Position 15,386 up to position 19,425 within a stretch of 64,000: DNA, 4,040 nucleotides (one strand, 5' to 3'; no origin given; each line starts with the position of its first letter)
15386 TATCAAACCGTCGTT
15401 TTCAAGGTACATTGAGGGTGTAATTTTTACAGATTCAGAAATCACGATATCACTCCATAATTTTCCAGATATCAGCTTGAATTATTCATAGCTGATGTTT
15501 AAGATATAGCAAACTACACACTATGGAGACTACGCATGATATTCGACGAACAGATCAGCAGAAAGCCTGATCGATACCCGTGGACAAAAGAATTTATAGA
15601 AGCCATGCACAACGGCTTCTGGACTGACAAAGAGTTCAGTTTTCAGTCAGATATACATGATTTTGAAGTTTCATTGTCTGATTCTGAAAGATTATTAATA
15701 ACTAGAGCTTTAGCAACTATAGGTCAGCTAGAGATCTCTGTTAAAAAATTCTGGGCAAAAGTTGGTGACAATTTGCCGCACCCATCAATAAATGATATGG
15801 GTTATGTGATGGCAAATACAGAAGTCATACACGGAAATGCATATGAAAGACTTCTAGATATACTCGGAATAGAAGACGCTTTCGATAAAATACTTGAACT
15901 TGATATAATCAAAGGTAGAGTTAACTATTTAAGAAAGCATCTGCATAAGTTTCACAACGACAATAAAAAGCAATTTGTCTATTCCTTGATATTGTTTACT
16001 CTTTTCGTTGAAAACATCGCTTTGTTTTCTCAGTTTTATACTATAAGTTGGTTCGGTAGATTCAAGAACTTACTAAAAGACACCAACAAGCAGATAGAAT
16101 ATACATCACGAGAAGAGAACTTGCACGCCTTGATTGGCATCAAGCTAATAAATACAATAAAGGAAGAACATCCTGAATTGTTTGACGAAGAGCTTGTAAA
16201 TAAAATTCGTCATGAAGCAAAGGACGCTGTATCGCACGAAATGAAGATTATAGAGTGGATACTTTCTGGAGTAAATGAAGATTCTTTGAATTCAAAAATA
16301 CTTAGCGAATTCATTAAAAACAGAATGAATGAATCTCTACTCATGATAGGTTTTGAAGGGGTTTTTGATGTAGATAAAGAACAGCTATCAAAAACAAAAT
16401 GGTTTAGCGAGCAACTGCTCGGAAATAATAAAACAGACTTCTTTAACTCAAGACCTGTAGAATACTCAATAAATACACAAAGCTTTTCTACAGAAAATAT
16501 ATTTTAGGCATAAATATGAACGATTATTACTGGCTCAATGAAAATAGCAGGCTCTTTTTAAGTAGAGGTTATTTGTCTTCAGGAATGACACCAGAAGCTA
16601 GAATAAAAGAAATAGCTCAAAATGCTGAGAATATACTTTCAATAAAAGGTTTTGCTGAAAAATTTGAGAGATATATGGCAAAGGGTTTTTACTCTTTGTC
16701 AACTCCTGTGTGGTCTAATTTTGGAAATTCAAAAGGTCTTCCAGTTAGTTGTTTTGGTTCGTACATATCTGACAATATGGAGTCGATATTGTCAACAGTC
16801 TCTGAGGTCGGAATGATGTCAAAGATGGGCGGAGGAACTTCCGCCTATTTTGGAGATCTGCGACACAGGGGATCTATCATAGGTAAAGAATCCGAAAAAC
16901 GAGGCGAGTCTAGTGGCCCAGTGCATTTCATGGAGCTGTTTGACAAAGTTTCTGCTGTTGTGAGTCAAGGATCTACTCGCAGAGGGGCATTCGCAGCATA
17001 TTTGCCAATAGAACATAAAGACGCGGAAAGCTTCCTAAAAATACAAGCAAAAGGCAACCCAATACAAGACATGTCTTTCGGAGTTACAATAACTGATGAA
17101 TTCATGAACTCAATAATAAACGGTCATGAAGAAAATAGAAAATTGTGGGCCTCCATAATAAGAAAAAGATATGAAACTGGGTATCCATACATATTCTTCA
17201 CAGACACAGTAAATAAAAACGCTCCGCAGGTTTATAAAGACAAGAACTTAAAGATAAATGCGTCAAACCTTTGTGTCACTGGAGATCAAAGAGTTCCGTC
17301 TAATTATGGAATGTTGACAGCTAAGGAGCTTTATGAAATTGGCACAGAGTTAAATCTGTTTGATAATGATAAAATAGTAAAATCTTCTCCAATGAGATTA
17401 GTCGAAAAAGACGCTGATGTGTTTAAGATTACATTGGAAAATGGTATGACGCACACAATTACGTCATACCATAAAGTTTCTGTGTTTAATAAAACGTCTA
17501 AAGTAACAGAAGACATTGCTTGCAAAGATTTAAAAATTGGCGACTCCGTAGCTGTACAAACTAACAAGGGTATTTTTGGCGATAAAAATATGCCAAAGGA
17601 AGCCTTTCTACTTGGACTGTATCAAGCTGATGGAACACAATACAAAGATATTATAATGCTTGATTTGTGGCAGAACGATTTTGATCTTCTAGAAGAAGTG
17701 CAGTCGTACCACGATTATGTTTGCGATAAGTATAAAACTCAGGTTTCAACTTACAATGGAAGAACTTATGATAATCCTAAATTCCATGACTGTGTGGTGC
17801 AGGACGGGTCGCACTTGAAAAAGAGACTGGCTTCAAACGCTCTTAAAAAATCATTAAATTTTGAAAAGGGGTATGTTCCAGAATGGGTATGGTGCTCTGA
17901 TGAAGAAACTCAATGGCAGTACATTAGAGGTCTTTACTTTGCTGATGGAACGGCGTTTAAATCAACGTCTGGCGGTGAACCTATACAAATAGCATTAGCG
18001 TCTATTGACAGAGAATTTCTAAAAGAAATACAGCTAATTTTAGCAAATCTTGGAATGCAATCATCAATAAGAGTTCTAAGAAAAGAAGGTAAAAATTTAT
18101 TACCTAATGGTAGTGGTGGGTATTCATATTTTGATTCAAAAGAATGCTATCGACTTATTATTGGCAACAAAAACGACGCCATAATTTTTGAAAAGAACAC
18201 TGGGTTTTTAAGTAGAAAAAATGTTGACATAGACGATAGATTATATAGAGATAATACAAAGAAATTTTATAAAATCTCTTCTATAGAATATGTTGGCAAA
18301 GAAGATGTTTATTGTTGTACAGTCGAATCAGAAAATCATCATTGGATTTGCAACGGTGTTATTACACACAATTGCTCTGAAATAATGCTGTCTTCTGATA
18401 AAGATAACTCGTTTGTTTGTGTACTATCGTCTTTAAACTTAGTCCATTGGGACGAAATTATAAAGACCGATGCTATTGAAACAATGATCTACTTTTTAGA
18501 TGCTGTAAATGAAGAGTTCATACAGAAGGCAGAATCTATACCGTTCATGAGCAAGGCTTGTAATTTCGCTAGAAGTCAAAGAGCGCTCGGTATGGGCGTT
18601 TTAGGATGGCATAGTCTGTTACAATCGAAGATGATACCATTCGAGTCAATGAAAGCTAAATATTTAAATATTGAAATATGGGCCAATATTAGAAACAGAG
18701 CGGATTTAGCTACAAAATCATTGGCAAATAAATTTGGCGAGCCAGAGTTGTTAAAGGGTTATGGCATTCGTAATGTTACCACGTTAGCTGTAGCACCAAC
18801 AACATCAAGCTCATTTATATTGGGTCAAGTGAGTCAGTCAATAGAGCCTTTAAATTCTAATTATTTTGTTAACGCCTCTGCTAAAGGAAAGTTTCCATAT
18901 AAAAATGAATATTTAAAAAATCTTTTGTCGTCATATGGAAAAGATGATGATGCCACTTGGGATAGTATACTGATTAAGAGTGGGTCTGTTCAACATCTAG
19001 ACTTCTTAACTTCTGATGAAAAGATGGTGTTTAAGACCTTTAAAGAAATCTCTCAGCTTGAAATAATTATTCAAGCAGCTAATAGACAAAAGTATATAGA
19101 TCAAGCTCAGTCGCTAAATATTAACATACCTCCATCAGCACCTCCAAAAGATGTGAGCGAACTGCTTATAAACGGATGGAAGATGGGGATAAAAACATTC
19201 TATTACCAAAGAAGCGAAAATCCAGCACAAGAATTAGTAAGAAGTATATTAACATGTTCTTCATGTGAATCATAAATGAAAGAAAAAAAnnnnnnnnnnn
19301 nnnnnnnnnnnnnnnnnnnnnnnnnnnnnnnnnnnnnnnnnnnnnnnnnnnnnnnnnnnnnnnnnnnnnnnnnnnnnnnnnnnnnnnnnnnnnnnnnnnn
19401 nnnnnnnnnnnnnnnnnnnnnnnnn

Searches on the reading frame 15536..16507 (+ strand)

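Call 96: search_protein_families(library=phrogs, proteins=[window:15536-16507:+], max_evalue=0.00001)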
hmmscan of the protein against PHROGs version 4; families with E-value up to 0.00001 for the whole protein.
window:15536-16507:+ (323 aa): 2 families
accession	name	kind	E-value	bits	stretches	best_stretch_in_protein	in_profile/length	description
phrog_86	-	DNA, RNA and nucleotide metabolism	1.9e-66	225.8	1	9-317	71-392/504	ribonucleoside diphosphate reductase small subunit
phrog_30939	-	DNA, RNA and nucleotide metabolism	7.3e-09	35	1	19-311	23-320/977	ribonucleotide reductase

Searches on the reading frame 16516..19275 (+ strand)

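Call 96: search_protein_families(library=phrogs, proteins=[window:16516-19275:+], max_evalue=0.00001)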
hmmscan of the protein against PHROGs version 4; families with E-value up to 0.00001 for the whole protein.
window:16516-19275:+ (919 aa): 10 families
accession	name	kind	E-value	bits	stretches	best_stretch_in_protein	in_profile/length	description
phrog_84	-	DNA, RNA and nucleotide metabolism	9.4e-136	455.3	2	620-918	488-795/975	ribonucleoside-diphosphate reductase large subunit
phrog_12229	-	DNA, RNA and nucleotide metabolism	6.6e-89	299.9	2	1-154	1-150/577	ribonucleotide reductase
phrog_30939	-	DNA, RNA and nucleotide metabolism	5.6e-74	250.5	2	619-884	667-943/977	ribonucleotide reductase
phrog_3844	-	moron, auxiliary metabolic gene and host takeover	1.4e-54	186.7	2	746-918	307-450/451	NrdA-like aerobic NDP reductase large subunit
phrog_29665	-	unknown function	5.1e-40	137.9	1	624-761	1-150/150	-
phrog_3987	-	DNA, RNA and nucleotide metabolism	2.7e-35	122.9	2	52-203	195-347/467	ribonucleotide reductase large subunit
phrog_33412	-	unknown function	7.8e-32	111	1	781-918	2-139/140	-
phrog_22953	-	DNA, RNA and nucleotide metabolism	1.9e-13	51.8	0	111-202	3-95/201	ribonucleotide reductase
phrog_6132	-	DNA, RNA and nucleotide metabolism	6.5e-12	46.4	1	47-156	185-292/530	ribonucleotide reductase large subunit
phrog_367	-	DNA, RNA and nucleotide metabolism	2.3e-11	43.6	1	130-895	257-649/701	ribonucleotide reductase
